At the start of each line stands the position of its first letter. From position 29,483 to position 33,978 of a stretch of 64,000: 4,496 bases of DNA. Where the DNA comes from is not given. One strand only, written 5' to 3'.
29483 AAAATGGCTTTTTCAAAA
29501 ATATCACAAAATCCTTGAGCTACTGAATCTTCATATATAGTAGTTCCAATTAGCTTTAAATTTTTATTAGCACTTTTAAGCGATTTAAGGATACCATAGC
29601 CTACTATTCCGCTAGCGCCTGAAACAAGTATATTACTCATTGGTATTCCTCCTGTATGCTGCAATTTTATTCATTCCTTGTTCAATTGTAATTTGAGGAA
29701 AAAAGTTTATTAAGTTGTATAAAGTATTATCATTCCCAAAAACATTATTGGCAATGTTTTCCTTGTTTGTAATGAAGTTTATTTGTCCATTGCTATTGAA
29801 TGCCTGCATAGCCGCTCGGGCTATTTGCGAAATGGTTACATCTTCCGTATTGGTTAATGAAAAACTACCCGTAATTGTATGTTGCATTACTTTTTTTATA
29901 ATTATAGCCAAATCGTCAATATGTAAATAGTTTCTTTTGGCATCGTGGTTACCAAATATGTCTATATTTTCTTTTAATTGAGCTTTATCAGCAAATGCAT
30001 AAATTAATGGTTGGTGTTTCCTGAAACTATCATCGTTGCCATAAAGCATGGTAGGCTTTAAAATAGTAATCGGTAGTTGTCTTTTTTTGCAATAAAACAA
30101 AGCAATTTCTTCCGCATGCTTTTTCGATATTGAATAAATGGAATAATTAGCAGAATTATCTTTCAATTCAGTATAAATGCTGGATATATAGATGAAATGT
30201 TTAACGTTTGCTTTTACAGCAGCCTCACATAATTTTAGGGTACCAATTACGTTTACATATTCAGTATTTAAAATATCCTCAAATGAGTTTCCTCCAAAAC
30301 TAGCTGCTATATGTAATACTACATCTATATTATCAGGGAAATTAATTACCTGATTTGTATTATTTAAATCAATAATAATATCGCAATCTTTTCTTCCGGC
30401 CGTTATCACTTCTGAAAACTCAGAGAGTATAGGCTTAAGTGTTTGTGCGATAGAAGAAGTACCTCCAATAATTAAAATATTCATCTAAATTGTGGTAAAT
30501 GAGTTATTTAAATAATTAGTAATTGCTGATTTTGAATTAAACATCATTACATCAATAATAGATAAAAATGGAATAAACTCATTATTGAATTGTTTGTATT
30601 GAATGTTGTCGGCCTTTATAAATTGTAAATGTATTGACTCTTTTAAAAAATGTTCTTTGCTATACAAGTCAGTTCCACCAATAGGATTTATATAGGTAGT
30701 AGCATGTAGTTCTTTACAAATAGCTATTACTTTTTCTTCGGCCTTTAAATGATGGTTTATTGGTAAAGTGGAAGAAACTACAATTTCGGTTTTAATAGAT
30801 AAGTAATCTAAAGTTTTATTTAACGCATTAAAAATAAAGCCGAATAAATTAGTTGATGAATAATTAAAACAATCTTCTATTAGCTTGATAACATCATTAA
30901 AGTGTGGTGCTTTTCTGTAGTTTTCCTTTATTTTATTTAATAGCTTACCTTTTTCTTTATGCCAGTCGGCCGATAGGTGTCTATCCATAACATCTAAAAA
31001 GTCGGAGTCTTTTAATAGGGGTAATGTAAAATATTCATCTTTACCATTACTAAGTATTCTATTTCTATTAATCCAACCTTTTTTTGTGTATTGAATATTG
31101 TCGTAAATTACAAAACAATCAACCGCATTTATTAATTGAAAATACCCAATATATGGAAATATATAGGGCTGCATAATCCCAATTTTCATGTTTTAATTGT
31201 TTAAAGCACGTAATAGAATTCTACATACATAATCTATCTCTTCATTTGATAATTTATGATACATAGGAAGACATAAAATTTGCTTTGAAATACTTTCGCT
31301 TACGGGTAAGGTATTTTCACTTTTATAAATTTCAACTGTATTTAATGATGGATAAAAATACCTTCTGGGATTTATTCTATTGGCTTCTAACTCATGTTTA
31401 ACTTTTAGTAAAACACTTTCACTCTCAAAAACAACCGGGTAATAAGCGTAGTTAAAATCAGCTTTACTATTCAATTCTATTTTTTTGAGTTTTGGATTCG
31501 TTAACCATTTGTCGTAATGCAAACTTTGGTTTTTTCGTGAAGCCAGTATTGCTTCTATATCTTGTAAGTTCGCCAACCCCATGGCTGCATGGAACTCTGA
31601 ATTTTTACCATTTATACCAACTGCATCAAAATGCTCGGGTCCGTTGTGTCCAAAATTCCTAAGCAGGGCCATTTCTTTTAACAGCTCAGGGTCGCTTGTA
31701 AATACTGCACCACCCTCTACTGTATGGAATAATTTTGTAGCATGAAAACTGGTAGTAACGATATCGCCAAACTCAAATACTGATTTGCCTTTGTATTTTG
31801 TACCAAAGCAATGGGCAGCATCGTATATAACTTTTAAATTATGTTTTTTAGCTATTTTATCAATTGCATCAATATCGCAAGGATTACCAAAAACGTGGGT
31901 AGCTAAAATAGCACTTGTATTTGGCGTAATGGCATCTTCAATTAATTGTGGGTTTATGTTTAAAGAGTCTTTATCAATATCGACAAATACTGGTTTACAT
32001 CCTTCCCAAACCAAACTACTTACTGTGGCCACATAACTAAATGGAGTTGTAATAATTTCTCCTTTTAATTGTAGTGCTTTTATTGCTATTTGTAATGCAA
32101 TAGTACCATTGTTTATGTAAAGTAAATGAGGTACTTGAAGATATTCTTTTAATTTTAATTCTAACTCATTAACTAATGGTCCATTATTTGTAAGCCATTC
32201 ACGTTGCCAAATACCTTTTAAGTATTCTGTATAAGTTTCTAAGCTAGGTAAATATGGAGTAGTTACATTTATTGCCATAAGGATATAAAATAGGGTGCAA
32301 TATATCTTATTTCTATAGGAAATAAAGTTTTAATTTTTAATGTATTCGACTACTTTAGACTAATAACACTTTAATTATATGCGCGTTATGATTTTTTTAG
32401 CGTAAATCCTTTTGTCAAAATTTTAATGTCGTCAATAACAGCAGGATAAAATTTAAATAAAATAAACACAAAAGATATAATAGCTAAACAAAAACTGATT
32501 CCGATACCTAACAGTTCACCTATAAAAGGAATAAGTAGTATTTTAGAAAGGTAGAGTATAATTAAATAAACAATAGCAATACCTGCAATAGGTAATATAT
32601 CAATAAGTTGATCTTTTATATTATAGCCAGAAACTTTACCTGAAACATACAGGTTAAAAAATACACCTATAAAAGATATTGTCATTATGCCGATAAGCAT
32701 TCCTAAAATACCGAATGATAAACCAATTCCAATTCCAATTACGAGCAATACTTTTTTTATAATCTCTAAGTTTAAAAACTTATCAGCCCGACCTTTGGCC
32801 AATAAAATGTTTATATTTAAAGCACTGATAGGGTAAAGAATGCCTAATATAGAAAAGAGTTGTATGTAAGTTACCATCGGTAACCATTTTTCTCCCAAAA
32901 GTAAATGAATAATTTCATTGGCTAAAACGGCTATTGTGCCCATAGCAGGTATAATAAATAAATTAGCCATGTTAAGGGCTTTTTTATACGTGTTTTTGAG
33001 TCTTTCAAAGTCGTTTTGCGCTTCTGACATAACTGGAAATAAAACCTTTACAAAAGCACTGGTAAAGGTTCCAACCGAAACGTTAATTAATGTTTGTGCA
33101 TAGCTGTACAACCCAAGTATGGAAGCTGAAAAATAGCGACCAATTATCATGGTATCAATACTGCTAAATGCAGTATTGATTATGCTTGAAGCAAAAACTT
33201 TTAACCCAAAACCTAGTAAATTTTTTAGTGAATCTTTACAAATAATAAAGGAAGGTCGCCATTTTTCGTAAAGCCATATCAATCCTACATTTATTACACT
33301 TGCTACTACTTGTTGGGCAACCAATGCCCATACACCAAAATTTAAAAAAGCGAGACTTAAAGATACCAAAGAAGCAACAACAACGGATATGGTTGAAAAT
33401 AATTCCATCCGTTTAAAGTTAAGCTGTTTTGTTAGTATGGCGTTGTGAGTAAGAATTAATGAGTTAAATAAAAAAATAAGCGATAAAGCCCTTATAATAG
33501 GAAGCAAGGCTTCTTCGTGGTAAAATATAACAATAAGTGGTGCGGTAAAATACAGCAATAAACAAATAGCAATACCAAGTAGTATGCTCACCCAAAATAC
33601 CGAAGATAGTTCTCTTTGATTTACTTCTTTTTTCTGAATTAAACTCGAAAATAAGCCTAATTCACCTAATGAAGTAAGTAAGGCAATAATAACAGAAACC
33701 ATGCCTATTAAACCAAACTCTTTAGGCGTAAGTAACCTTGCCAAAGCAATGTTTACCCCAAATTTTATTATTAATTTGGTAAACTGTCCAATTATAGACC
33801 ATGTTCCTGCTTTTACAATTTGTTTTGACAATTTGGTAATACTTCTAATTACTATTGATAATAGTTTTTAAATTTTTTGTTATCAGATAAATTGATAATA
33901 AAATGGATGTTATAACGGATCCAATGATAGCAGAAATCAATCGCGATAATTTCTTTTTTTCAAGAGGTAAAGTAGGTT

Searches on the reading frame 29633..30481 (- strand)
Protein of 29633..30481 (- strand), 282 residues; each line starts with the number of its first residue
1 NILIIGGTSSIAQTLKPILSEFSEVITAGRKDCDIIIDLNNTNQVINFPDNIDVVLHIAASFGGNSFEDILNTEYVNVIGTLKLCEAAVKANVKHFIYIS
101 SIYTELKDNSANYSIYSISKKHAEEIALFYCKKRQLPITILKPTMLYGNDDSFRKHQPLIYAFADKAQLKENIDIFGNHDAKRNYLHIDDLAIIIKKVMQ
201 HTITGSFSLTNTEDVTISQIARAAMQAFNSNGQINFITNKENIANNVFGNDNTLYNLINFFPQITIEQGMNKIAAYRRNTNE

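Call 55: search_protein_families(library=pfam, proteins=[window:29633-30481:-], max_evalue=0.000001)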
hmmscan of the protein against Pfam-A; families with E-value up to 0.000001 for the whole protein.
window:29633-30481:- (282 aa): 7 families
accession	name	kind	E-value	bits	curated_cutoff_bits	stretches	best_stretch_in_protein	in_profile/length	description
PF01370.27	Epimerase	-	7e-28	98.1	20.9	1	2-201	1-227/240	NAD dependent epimerase/dehydratase family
PF16363.11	GDP_Man_Dehyd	-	2.2e-15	57.4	27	1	38-231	60-269/332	GDP-mannose 4,6 dehydratase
PF01073.25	3Beta_HSD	-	1.9e-09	37.4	22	1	27-103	43-118/280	3-beta hydroxysteroid dehydrogenase/isomerase family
PF07993.18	NAD_binding_4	-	3.2e-09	36.8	20.1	0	49-109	86-145/258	Male sterility protein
PF04321.23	RmlD_sub_bind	-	3e-08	33.5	27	1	1-241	2-245/287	RmlD substrate binding domain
PF13460.12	NAD_binding_10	-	2.1e-07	31.4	27.2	1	36-150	45-150/184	NAD(P)H-binding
PF02719.21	Polysacc_synt_2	-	2.8e-07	30.5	20.2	1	33-233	57-252/293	Polysaccharide biosynthesis protein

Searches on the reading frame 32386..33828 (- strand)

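Call 55: search_protein_families(library=pfam, proteins=[window:32386-33828:-], max_evalue=0.000001)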
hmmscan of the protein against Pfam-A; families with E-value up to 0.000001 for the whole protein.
window:32386-33828:- (480 aa): 2 families
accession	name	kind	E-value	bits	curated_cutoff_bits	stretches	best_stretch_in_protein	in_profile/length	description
PF13440.11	Polysacc_synt_3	-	1.2e-83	281.2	23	1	29-319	2-292/293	Polysaccharide biosynthesis protein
PF01943.22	Polysacc_synt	-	5.9e-42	144.4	28.2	1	5-271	2-274/274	Polysaccharide biosynthesis protein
